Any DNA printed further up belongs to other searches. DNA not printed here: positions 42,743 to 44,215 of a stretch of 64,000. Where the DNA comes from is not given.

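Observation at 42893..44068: ColD/E1-type histidine-dependent PLP sugar 3-dehydratase: predicts a 3,6-dideoxyhexose in the glycan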

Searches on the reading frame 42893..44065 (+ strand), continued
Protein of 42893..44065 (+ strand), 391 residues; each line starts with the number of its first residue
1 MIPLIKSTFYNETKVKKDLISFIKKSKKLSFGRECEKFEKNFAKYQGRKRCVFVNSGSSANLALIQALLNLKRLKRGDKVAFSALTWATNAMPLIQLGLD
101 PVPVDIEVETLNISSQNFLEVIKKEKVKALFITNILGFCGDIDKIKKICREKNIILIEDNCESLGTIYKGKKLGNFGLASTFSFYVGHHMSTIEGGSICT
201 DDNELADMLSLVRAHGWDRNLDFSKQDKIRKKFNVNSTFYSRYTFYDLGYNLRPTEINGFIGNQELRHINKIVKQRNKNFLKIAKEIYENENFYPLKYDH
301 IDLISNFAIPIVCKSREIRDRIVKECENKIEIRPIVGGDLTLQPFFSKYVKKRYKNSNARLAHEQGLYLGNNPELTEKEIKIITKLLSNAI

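Call 18: find_encoding_contigs(protein=P0026, flank=10000, max_places=2)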
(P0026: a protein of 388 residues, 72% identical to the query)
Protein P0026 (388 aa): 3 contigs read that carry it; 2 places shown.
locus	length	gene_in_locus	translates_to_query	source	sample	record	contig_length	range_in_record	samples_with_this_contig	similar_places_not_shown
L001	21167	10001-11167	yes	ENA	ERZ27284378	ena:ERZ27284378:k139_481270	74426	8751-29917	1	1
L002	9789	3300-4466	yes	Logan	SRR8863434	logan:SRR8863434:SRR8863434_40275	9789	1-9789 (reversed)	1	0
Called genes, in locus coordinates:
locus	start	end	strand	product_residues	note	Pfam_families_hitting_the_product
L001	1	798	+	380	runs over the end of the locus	PF26314:MptA_B_family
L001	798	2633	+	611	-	-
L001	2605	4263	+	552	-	PF09586:YfhO (weak), PF10131:PTPS_related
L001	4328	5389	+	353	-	PF13439:Glyco_transf_4, PF00534:Glycos_transf_1, PF13692:Glyco_trans_1_4, PF20706:GT4-conflict (weak)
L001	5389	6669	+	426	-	PF01943:Polysacc_synt, PF13440:Polysacc_synt_3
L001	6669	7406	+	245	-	PF00535:Glycos_transf_2, PF10111:Glyco_tranf_2_2 (weak)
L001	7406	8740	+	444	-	PF13231:PMT_2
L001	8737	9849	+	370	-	PF13439:Glyco_transf_4, PF20706:GT4-conflict, PF00534:Glycos_transf_1, PF13692:Glyco_trans_1_4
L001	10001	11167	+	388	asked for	PF01041:DegT_DnrJ_EryC1, PF01053:Cys_Met_Meta_PP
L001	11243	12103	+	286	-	PF13641:Glyco_tranf_2_3 (faint), PF00535:Glycos_transf_2, PF10111:Glyco_tranf_2_2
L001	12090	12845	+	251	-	PF13489:Methyltransf_23, PF07021:MetW (weak), PF13847:Methyltransf_31, PF08241:Methyltransf_11, PF08242:Methyltransf_12, PF13649:Methyltransf_25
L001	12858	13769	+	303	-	PF01073:3Beta_HSD, PF01370:Epimerase, PF02719:Polysacc_synt_2, PF04321:RmlD_sub_bind, PF16363:GDP_Man_Dehyd, PF07993:NAD_binding_4 (weak)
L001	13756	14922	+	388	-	PF00534:Glycos_transf_1, PF13692:Glyco_trans_1_4, PF26337:Gtf3_C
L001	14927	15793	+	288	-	PF05050:Methyltransf_21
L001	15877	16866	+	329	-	PF01370:Epimerase, PF07993:NAD_binding_4 (faint), PF16363:GDP_Man_Dehyd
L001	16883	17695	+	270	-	PF01370:Epimerase, PF16363:GDP_Man_Dehyd (faint)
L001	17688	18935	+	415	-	PF00534:Glycos_transf_1, PF13692:Glyco_trans_1_4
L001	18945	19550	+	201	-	PF00132:Hexapep, PF14602:Hexapep_2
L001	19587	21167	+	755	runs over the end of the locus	-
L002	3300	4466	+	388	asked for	PF01041:DegT_DnrJ_EryC1, PF01053:Cys_Met_Meta_PP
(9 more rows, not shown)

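Call 19: find_encoding_contigs(protein=P0049, flank=10000, max_places=2)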
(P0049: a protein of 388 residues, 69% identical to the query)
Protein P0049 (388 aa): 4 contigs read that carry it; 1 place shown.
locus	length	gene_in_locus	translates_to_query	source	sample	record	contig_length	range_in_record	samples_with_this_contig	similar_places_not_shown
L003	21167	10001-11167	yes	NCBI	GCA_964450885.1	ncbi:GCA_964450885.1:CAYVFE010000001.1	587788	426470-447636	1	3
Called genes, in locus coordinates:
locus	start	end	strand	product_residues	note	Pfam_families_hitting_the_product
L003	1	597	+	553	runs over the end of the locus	PF02366:PMT, PF13231:PMT_2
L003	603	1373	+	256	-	PF00535:Glycos_transf_2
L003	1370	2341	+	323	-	PF01073:3Beta_HSD, PF01370:Epimerase, PF02719:Polysacc_synt_2, PF04321:RmlD_sub_bind, PF05368:NmrA (weak), PF07993:NAD_binding_4 (faint), PF13460:NAD_binding_10, PF16363:GDP_Man_Dehyd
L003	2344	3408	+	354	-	-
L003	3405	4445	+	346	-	PF13439:Glyco_transf_4, PF13579:Glyco_trans_4_4 (faint), PF00534:Glycos_transf_1, PF13692:Glyco_trans_1_4, PF13524:Glyco_trans_1_2, PF20706:GT4-conflict (weak)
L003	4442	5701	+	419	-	PF01943:Polysacc_synt (weak), PF13440:Polysacc_synt_3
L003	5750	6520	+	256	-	PF00535:Glycos_transf_2, PF10111:Glyco_tranf_2_2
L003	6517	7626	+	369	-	PF13439:Glyco_transf_4, PF20706:GT4-conflict, PF00534:Glycos_transf_1, PF13692:Glyco_trans_1_4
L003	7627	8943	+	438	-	PF13231:PMT_2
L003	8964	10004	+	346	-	PF13641:Glyco_tranf_2_3 (weak), PF13704:Glyco_tranf_2_4 (faint), PF00535:Glycos_transf_2, PF10111:Glyco_tranf_2_2 (weak)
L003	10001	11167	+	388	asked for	PF01041:DegT_DnrJ_EryC1, PF01053:Cys_Met_Meta_PP (weak)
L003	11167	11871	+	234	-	PF01209:Ubie_methyltran, PF02353:CMAS (weak), PF03141:Methyltransf_29 (weak), PF08241:Methyltransf_11, PF08242:Methyltransf_12, PF13489:Methyltransf_23, PF13649:Methyltransf_25, PF13847:Methyltransf_31, +2 more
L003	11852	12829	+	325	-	PF00535:Glycos_transf_2, PF10111:Glyco_tranf_2_2 (faint), PF13641:Glyco_tranf_2_3 (weak)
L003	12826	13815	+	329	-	PF00535:Glycos_transf_2, PF13704:Glyco_tranf_2_4 (faint)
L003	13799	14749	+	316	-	PF25084:LbH_EIF2B (faint), PF00132:Hexapep (weak), PF25087:GMPPB_C (faint), PF00132:Hexapep, PF14602:Hexapep_2 (weak), PF05523:FdtA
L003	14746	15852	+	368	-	PF01041:DegT_DnrJ_EryC1, PF01053:Cys_Met_Meta_PP (weak)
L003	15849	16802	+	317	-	PF00535:Glycos_transf_2, PF10111:Glyco_tranf_2_2, PF13641:Glyco_tranf_2_3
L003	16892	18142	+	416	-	PF08421:Methyltransf_13, PF13489:Methyltransf_23, PF08484:Methyltransf_14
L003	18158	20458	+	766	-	-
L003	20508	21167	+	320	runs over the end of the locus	-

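Call 20: find_encoding_contigs(protein=P0018, flank=10000, max_places=2)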
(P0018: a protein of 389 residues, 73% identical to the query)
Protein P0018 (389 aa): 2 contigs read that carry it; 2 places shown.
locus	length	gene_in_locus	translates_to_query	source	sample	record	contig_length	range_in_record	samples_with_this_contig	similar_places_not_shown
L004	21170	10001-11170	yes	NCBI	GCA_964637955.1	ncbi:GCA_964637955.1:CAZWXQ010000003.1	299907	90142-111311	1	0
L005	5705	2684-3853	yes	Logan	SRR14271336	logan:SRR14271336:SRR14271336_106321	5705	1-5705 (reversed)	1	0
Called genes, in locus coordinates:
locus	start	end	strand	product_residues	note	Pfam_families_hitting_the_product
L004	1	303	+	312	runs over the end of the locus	PF00535:Glycos_transf_2, PF10111:Glyco_tranf_2_2 (weak), PF13506:Glyco_transf_21 (faint), PF13641:Glyco_tranf_2_3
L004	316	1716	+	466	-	PF09852:DUF2079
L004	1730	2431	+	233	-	PF00535:Glycos_transf_2, PF10111:Glyco_tranf_2_2 (weak), PF13641:Glyco_tranf_2_3 (weak)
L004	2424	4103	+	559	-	PF13231:PMT_2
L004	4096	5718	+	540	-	PF02366:PMT (weak), PF13231:PMT_2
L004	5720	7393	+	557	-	PF13231:PMT_2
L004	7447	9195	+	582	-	-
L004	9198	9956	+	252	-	PF00535:Glycos_transf_2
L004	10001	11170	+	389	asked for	PF01041:DegT_DnrJ_EryC1, PF01053:Cys_Met_Meta_PP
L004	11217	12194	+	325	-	PF00106:adh_short (weak), PF01073:3Beta_HSD, PF01370:Epimerase, PF02719:Polysacc_synt_2, PF04321:RmlD_sub_bind, PF05368:NmrA (weak), PF08659:KR (weak), PF16363:GDP_Man_Dehyd, +2 more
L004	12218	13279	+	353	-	PF13439:Glyco_transf_4, PF00534:Glycos_transf_1, PF13692:Glyco_trans_1_4, PF13524:Glyco_trans_1_2 (weak), PF20706:GT4-conflict (weak)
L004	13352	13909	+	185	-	PF00908:dTDP_sugar_isom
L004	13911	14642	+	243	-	PF00535:Glycos_transf_2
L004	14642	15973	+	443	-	PF13231:PMT_2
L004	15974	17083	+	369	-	PF13439:Glyco_transf_4, PF20706:GT4-conflict, PF00534:Glycos_transf_1, PF13692:Glyco_trans_1_4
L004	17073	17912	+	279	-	PF00535:Glycos_transf_2, PF10111:Glyco_tranf_2_2, PF13641:Glyco_tranf_2_3 (faint)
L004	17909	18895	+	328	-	PF01073:3Beta_HSD, PF01370:Epimerase, PF02719:Polysacc_synt_2 (weak), PF04321:RmlD_sub_bind (weak), PF16363:GDP_Man_Dehyd, PF07993:NAD_binding_4 (weak), PF13460:NAD_binding_10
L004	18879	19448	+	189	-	PF00132:Hexapep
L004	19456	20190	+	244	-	PF05050:Methyltransf_21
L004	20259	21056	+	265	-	PF00483:NTP_transferase, PF12804:NTP_transf_3 (weak)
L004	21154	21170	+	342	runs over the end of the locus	PF01073:3Beta_HSD, PF01370:Epimerase, PF04321:RmlD_sub_bind, PF05368:NmrA (weak), PF16363:GDP_Man_Dehyd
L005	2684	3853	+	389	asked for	PF01041:DegT_DnrJ_EryC1, PF01053:Cys_Met_Meta_PP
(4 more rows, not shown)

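Call 23: find_encoding_contigs(protein=P0014, flank=10000, max_places=1)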
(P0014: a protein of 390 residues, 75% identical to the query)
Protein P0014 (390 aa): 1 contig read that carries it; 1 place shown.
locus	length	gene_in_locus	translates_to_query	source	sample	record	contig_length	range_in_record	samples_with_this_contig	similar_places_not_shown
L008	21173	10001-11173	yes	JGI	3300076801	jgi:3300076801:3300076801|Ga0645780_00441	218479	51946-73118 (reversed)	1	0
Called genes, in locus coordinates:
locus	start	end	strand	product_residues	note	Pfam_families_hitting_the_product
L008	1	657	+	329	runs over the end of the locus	PF00106:adh_short (weak), PF01073:3Beta_HSD, PF01370:Epimerase, PF02719:Polysacc_synt_2, PF04321:RmlD_sub_bind, PF05368:NmrA, PF13460:NAD_binding_10, PF16363:GDP_Man_Dehyd, +2 more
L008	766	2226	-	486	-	PF09852:DUF2079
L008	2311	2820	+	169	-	-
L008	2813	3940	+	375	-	PF26314:MptA_B_family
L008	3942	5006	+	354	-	PF13439:Glyco_transf_4, PF00534:Glycos_transf_1, PF13692:Glyco_trans_1_4, PF13524:Glyco_trans_1_2, PF20706:GT4-conflict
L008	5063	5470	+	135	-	PF05635:23S_rRNA_IVP, PF22296:bAvd (faint)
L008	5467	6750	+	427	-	PF01943:Polysacc_synt, PF13440:Polysacc_synt_3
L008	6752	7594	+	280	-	PF00535:Glycos_transf_2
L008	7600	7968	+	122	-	PF05635:23S_rRNA_IVP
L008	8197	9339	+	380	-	PF13439:Glyco_transf_4, PF20706:GT4-conflict, PF00534:Glycos_transf_1, PF13692:Glyco_trans_1_4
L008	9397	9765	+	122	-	PF05635:23S_rRNA_IVP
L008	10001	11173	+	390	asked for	PF01041:DegT_DnrJ_EryC1, PF01053:Cys_Met_Meta_PP, PF00266:Aminotran_5 (weak)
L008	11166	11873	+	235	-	PF01209:Ubie_methyltran (weak), PF02353:CMAS, PF07021:MetW (weak), PF08241:Methyltransf_11, PF08242:Methyltransf_12, PF13489:Methyltransf_23, PF13649:Methyltransf_25, PF13847:Methyltransf_31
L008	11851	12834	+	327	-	PF13641:Glyco_tranf_2_3 (weak), PF00535:Glycos_transf_2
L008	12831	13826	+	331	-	PF00535:Glycos_transf_2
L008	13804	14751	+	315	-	PF25084:LbH_EIF2B (faint), PF25087:GMPPB_C (faint), PF00132:Hexapep (weak), PF14602:Hexapep_2 (weak), PF05523:FdtA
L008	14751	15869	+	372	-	PF01041:DegT_DnrJ_EryC1, PF01053:Cys_Met_Meta_PP (weak), PF00266:Aminotran_5 (faint)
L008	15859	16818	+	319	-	PF00535:Glycos_transf_2, PF10111:Glyco_tranf_2_2, PF13641:Glyco_tranf_2_3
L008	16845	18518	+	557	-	-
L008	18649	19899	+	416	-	PF08421:Methyltransf_13, PF13489:Methyltransf_23, PF08241:Methyltransf_11 (weak), PF08242:Methyltransf_12 (weak), PF08484:Methyltransf_14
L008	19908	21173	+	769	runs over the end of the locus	-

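Call 24: find_encoding_contigs(protein=P0024, flank=10000, max_places=1)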
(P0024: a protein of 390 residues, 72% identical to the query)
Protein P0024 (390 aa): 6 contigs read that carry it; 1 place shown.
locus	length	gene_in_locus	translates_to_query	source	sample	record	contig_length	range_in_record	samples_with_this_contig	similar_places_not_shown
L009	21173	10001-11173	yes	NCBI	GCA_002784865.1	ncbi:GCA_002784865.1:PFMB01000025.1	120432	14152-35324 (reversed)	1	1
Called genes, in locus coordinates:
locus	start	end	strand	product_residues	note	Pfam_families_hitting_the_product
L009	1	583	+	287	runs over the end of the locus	PF00535:Glycos_transf_2, PF13641:Glyco_tranf_2_3 (weak)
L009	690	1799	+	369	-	PF13439:Glyco_transf_4, PF20706:GT4-conflict, PF00534:Glycos_transf_1, PF13692:Glyco_trans_1_4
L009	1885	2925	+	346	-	PF02661:Fic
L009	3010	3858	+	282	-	PF00535:Glycos_transf_2, PF10111:Glyco_tranf_2_2 (weak)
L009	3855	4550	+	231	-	PF13489:Methyltransf_23, PF01209:Ubie_methyltran, PF02353:CMAS, PF05175:MTS (weak), PF13847:Methyltransf_31, PF08241:Methyltransf_11, PF08242:Methyltransf_12, PF13649:Methyltransf_25, +2 more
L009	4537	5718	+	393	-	PF00534:Glycos_transf_1, PF13692:Glyco_trans_1_4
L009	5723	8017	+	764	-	PF09586:YfhO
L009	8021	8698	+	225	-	PF01209:Ubie_methyltran (weak), PF13489:Methyltransf_23, PF05175:MTS (weak), PF07021:MetW, PF13649:Methyltransf_25, PF13847:Methyltransf_31, PF08241:Methyltransf_11, PF08242:Methyltransf_12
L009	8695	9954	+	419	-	PF00534:Glycos_transf_1, PF13692:Glyco_trans_1_4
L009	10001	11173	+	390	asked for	PF01041:DegT_DnrJ_EryC1, PF01053:Cys_Met_Meta_PP (weak)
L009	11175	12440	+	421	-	PF00534:Glycos_transf_1, PF13692:Glyco_trans_1_4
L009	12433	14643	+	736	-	-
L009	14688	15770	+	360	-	-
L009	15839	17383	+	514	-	-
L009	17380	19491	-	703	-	PF13231:PMT_2 (weak), PF03717:PBP_dimer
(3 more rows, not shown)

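Call 25: search_protein_families(library=ncbifam, proteins=[L004:20259-21053:+, L004:11217-12191:+, L004:17909-18892:+, L004:13352-13906:+, L001:12858-13766:+, L001:15877-16863:+, L001:16883-17692:+, L003:1370-2338:+, L008:18649-19896:+], max_evalue=1e-20)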
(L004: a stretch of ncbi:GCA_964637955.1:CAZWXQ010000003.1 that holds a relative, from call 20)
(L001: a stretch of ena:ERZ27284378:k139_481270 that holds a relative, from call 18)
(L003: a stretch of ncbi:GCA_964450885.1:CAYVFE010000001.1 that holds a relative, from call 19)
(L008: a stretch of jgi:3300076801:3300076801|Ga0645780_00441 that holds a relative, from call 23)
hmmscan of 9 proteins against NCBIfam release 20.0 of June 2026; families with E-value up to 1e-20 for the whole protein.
L004:20259-21053:+ (265 aa): 2 families
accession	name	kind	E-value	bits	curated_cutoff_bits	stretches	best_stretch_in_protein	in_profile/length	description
TIGR02623.1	G1P_cyt_trans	equivalog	7.7e-71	238.5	300.25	1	13-265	3-255/255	glucose-1-phosphate cytidylyltransferase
TIGR03992.1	Arch_glmU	subfamily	2.6e-23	82.5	292.1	0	13-79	3-69/393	bifunctional sugar-1-phosphate nucleotidylyltransferase/acetyltransferase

L004:11217-12191:+ (325 aa): 6 families
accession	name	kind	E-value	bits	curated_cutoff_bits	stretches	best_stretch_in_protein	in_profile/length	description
TIGR01179.1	galE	equivalog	6.3e-115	383.5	262.3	1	2-323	1-328/332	UDP-glucose 4-epimerase GalE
NF007956.0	PRK10675.1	subfamily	1.8e-70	237.7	394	1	1-303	1-313/338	UDP-glucose 4-epimerase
TIGR01181.1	dTDP_gluc_dehyt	equivalog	4.1e-38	131.2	365.1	1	2-315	1-307/321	dTDP-glucose 4,6-dehydratase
TIGR02197.1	heptose_epim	equivalog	2.2e-36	125.6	274.6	1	3-271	1-261/316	ADP-glyceromanno-heptose 6-epimerase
TIGR04180.1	EDH_00030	hypoth_equivalog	9.9e-34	116.7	475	1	3-307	1-297/297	NAD-dependent 4,6-dehydratase LegB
NF011728.1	PRK15181.1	equivalog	2.2e-21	76.2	760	1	3-314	18-332/348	Vi polysaccharide biosynthesis UDP-N-acetylglucosaminuronic acid C-4 epimerase TviC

L004:17909-18892:+ (328 aa): 3 families
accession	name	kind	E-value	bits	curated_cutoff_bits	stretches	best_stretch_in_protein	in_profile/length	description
TIGR01181.1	dTDP_gluc_dehyt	equivalog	2.8e-29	102.2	365.1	1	9-317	1-308/321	dTDP-glucose 4,6-dehydratase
NF047922.1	GDPFucSynFcl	equivalog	5.8e-28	98.2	500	1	7-316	2-297/308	GDP-L-fucose synthase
TIGR04180.1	EDH_00030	hypoth_equivalog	5.9e-27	94.5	475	1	10-277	1-262/297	NAD-dependent 4,6-dehydratase LegB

L004:13352-13906:+ (185 aa): 0 families

L001:12858-13766:+ (303 aa): 1 family
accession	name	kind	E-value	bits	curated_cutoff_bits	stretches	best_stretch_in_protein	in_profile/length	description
TIGR01214.1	rmlD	equivalog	2.4e-50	171.2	224.05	1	3-298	1-281/285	dTDP-4-dehydrorhamnose reductase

L001:15877-16863:+ (329 aa): 4 families
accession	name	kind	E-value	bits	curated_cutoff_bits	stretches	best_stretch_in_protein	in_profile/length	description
NF047922.1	GDPFucSynFcl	equivalog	7.2e-33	114.3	500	1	11-323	4-303/308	GDP-L-fucose synthase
TIGR01181.1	dTDP_gluc_dehyt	equivalog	8.3e-24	84.3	365.1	1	12-322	2-312/321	dTDP-glucose 4,6-dehydratase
TIGR02197.1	heptose_epim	equivalog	7.4e-23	81.2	274.6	1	13-322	2-314/316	ADP-glyceromanno-heptose 6-epimerase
TIGR01179.1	galE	equivalog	5.5e-21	74.7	262.3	0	13-322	3-326/332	UDP-glucose 4-epimerase GalE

L001:16883-17692:+ (270 aa): 0 families

L003:1370-2338:+ (323 aa): 6 families
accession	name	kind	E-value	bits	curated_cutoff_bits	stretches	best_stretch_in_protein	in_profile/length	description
TIGR01179.1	galE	equivalog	4.6e-120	400.4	262.3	1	3-322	1-326/332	UDP-glucose 4-epimerase GalE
NF007956.0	PRK10675.1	subfamily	3.5e-71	240.1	394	1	3-322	2-330/338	UDP-glucose 4-epimerase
TIGR01181.1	dTDP_gluc_dehyt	equivalog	1e-42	146.4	365.1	1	3-321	1-311/321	dTDP-glucose 4,6-dehydratase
TIGR02197.1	heptose_epim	equivalog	3.1e-36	125.1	274.6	1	4-277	1-266/316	ADP-glyceromanno-heptose 6-epimerase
TIGR04180.1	EDH_00030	hypoth_equivalog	1.1e-33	116.6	475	1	4-308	1-297/297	NAD-dependent 4,6-dehydratase LegB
NF007490.0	PRK10084.1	subfamily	1.8e-21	76.5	649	0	3-316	2-329/361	dTDP-glucose 4,6-dehydratase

L008:18649-19896:+ (416 aa): 0 families

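Call 26: find_related_loci(query=window:42893-44065:+, collection=genome_contigs, flank=10000)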
Query window:42893-44065:+ (391 aa) in genome_contigs; peptide patterns used: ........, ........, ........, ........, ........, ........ (x = any residue, [..] = any of these).
560 stretches matched a pattern; 17 encode a relative of the query (tblastn E <= 1e-3); 17 distinct loci.
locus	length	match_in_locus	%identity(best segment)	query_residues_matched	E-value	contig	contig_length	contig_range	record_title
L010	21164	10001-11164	73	1-388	0e+0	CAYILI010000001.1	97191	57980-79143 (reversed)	MAG TPA_asm: uncultured Gammaproteobacteria bacterium isolate ERP119705_co22_367 genome assembly, contig: NODE_95_length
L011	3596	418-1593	67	1-389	0e+0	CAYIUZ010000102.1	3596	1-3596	MAG TPA_asm: uncultured Gammaproteobacteria bacterium isolate ERP119705_co5_457 genome assembly, contig: NODE_39111_leng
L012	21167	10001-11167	66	1-387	4e-180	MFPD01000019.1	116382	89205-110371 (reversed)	MAG: Candidatus Levybacteria bacterium RIFCSPLOWO2_02_FULL_37_18 rifcsplowo2_02_scaffold_63, whole genome shotgun sequen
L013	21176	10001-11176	66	1-388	1e-178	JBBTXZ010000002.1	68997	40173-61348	MAG: Patescibacteria group bacterium isolate H51-bin030_1 H51_bin030_1_000000000002, whole genome shotgun sequence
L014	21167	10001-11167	65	1-387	3e-177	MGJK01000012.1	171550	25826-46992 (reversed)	MAG: Candidatus Yanofskybacteria bacterium RIFCSPHIGHO2_01_FULL_44_24 rifcsphigho2_01_scaffold_322, whole genome shotgun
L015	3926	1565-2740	64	1-389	0e+0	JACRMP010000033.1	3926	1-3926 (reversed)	MAG: Candidatus Gottesmanbacteria bacterium isolate NC_groundwater_1910_Pr3_S2p5_48_11 SR2-18-S2p5_coassembly_scaffold_3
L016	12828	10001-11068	66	38-389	2e-166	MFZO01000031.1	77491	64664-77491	MAG: Candidatus Roizmanbacteria bacterium RIFCSPHIGHO2_02_FULL_38_11 rifcsphigho2_02_scaffold_398, whole genome shotgun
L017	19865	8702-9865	51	1-387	1e-132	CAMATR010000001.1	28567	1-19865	MAG: Chitinophaga pinensis isolate AH-24oct19-174 genome assembly, contig: AH-24oct19-C3462, whole genome shotgun sequen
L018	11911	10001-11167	54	2-389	3e-131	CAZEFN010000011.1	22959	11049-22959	MAG TPA_asm: Candidatus Woesearchaeota archaeon isolate SRP118108_co2_391 genome assembly, contig: k141_342538, whole ge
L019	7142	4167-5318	52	2-384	8e-122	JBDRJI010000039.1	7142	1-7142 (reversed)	MAG: archaeon isolate MEGAHIT-group-1.64 k141_13567146, whole genome shotgun sequence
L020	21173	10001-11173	66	1-388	2e-170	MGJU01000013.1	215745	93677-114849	MAG: Candidatus Yanofskybacteria bacterium RIFCSPHIGHO2_02_FULL_43_17 rifcsphigho2_02_scaffold_362, whole genome shotgun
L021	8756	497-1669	35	10-389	2e-57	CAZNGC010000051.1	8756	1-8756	MAG TPA_asm: uncultured Planctomycetales bacterium isolate SRP167436_co1_192 genome assembly, contig: NODE_13500_length_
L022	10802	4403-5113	29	30-287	2e-29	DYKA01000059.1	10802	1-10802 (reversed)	MAG TPA_asm: Vermiphilus sp. isolate SulCav_AS07-7_2_40_16 SulCav_AS07_7_5971_length_10802_cov_13_997115, whole genome s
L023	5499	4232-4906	32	34-279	4e-29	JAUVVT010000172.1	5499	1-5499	MAG: bacterium isolate CSMAG_1171 CSMAG_1171_k127_6120323_length_5499_cov_27.0000, whole genome shotgun sequence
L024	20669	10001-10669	28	31-279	1e-24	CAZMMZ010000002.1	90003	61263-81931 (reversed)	MAG TPA_asm: Candidatus Undinarchaeota archaeon isolate binchicken_co48_20 genome assembly, contig: NODE_240_length_9000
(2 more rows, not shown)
